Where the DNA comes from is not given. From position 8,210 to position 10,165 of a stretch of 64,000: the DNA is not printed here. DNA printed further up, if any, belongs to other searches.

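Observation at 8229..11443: FucI-like and XylA-like isomerase genes as two separate transcription units sharing a 60-nt identical leader that starts at the predicted +1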

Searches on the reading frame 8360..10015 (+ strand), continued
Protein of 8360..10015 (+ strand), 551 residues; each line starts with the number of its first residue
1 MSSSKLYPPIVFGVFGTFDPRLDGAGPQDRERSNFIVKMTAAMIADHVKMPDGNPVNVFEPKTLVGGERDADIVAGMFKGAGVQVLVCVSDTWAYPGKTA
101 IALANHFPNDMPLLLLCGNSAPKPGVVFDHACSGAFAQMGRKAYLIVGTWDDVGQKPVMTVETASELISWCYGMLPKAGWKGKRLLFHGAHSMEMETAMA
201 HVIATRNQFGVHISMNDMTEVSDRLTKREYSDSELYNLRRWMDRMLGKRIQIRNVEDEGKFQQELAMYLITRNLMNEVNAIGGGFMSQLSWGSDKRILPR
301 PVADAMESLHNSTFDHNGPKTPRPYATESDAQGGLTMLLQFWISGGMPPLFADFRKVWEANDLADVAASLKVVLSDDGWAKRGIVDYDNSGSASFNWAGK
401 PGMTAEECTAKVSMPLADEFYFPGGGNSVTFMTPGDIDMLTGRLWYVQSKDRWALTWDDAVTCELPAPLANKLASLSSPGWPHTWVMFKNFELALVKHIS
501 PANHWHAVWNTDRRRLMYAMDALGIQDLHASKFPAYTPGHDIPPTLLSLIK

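Call 31: search_solved_structures(query=window:8360-10015:+, max_evalue=0.01, show_alignments=1)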
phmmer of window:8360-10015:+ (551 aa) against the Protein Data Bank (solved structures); distinct sequences matched with E-value up to 0.01: 6.
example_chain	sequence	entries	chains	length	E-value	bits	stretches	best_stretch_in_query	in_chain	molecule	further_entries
3a9r_A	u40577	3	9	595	2.3e-30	108.7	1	12-506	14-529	D-arabinose isomerase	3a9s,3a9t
4c22_A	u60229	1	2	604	9.8e-30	106.6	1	12-489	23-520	L-FUCOSE ISOMERASE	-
4c20_A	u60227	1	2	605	9.9e-30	106.6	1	12-489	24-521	L-FUCOSE ISOMERASE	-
4c21_A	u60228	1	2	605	1.1e-29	106.5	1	12-489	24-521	L-FUCOSE ISOMERASE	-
1fui_A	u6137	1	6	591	3.4e-27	98.2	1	13-486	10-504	L-FUCOSE ISOMERASE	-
6k1f_A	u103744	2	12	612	2.1e-26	95.6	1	17-486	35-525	L-fucose isomerase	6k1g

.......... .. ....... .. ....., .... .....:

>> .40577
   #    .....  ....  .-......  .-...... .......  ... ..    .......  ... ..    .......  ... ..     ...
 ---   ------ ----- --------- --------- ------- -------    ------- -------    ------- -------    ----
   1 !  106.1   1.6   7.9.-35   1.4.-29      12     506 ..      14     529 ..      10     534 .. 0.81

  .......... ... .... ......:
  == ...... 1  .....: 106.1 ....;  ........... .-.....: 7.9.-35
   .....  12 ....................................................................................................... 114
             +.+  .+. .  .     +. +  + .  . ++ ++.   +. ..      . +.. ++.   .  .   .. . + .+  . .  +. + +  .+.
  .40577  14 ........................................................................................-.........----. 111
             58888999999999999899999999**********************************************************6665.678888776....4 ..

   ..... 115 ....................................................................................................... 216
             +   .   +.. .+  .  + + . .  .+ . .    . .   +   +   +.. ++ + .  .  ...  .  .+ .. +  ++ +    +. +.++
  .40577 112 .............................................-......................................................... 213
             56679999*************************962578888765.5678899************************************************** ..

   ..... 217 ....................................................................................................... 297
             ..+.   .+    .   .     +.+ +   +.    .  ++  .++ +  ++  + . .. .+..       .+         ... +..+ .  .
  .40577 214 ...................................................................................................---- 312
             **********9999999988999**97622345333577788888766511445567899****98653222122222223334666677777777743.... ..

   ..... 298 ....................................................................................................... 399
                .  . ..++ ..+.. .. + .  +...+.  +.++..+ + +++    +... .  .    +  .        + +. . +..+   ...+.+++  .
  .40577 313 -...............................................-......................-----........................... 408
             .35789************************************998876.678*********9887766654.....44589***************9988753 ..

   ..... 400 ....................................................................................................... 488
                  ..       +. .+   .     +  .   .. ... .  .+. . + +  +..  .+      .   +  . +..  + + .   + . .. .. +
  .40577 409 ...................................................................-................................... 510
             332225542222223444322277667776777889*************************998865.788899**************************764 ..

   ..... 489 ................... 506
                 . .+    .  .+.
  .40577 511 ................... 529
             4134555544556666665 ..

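Call 105: search_solved_structures(query=A8, max_evalue=0.00001, show_alignments=5)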
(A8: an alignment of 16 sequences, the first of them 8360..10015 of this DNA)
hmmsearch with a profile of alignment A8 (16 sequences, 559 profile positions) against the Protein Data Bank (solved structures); distinct sequences matched with E-value up to 0.00001: 6.
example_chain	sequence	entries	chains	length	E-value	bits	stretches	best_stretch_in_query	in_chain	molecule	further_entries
3a9r_A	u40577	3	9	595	5.7e-49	170.1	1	32-510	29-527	D-arabinose isomerase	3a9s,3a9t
4c22_A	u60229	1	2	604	3e-48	167.7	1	25-504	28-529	L-FUCOSE ISOMERASE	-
4c20_A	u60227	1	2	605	3e-48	167.7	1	25-504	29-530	L-FUCOSE ISOMERASE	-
4c21_A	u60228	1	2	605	3.1e-48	167.7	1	35-504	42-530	L-FUCOSE ISOMERASE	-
1fui_A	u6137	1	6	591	3.5e-40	141.1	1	34-496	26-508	L-FUCOSE ISOMERASE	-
6k1f_A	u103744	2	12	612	3.1e-38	134.6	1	36-496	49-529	L-fucose isomerase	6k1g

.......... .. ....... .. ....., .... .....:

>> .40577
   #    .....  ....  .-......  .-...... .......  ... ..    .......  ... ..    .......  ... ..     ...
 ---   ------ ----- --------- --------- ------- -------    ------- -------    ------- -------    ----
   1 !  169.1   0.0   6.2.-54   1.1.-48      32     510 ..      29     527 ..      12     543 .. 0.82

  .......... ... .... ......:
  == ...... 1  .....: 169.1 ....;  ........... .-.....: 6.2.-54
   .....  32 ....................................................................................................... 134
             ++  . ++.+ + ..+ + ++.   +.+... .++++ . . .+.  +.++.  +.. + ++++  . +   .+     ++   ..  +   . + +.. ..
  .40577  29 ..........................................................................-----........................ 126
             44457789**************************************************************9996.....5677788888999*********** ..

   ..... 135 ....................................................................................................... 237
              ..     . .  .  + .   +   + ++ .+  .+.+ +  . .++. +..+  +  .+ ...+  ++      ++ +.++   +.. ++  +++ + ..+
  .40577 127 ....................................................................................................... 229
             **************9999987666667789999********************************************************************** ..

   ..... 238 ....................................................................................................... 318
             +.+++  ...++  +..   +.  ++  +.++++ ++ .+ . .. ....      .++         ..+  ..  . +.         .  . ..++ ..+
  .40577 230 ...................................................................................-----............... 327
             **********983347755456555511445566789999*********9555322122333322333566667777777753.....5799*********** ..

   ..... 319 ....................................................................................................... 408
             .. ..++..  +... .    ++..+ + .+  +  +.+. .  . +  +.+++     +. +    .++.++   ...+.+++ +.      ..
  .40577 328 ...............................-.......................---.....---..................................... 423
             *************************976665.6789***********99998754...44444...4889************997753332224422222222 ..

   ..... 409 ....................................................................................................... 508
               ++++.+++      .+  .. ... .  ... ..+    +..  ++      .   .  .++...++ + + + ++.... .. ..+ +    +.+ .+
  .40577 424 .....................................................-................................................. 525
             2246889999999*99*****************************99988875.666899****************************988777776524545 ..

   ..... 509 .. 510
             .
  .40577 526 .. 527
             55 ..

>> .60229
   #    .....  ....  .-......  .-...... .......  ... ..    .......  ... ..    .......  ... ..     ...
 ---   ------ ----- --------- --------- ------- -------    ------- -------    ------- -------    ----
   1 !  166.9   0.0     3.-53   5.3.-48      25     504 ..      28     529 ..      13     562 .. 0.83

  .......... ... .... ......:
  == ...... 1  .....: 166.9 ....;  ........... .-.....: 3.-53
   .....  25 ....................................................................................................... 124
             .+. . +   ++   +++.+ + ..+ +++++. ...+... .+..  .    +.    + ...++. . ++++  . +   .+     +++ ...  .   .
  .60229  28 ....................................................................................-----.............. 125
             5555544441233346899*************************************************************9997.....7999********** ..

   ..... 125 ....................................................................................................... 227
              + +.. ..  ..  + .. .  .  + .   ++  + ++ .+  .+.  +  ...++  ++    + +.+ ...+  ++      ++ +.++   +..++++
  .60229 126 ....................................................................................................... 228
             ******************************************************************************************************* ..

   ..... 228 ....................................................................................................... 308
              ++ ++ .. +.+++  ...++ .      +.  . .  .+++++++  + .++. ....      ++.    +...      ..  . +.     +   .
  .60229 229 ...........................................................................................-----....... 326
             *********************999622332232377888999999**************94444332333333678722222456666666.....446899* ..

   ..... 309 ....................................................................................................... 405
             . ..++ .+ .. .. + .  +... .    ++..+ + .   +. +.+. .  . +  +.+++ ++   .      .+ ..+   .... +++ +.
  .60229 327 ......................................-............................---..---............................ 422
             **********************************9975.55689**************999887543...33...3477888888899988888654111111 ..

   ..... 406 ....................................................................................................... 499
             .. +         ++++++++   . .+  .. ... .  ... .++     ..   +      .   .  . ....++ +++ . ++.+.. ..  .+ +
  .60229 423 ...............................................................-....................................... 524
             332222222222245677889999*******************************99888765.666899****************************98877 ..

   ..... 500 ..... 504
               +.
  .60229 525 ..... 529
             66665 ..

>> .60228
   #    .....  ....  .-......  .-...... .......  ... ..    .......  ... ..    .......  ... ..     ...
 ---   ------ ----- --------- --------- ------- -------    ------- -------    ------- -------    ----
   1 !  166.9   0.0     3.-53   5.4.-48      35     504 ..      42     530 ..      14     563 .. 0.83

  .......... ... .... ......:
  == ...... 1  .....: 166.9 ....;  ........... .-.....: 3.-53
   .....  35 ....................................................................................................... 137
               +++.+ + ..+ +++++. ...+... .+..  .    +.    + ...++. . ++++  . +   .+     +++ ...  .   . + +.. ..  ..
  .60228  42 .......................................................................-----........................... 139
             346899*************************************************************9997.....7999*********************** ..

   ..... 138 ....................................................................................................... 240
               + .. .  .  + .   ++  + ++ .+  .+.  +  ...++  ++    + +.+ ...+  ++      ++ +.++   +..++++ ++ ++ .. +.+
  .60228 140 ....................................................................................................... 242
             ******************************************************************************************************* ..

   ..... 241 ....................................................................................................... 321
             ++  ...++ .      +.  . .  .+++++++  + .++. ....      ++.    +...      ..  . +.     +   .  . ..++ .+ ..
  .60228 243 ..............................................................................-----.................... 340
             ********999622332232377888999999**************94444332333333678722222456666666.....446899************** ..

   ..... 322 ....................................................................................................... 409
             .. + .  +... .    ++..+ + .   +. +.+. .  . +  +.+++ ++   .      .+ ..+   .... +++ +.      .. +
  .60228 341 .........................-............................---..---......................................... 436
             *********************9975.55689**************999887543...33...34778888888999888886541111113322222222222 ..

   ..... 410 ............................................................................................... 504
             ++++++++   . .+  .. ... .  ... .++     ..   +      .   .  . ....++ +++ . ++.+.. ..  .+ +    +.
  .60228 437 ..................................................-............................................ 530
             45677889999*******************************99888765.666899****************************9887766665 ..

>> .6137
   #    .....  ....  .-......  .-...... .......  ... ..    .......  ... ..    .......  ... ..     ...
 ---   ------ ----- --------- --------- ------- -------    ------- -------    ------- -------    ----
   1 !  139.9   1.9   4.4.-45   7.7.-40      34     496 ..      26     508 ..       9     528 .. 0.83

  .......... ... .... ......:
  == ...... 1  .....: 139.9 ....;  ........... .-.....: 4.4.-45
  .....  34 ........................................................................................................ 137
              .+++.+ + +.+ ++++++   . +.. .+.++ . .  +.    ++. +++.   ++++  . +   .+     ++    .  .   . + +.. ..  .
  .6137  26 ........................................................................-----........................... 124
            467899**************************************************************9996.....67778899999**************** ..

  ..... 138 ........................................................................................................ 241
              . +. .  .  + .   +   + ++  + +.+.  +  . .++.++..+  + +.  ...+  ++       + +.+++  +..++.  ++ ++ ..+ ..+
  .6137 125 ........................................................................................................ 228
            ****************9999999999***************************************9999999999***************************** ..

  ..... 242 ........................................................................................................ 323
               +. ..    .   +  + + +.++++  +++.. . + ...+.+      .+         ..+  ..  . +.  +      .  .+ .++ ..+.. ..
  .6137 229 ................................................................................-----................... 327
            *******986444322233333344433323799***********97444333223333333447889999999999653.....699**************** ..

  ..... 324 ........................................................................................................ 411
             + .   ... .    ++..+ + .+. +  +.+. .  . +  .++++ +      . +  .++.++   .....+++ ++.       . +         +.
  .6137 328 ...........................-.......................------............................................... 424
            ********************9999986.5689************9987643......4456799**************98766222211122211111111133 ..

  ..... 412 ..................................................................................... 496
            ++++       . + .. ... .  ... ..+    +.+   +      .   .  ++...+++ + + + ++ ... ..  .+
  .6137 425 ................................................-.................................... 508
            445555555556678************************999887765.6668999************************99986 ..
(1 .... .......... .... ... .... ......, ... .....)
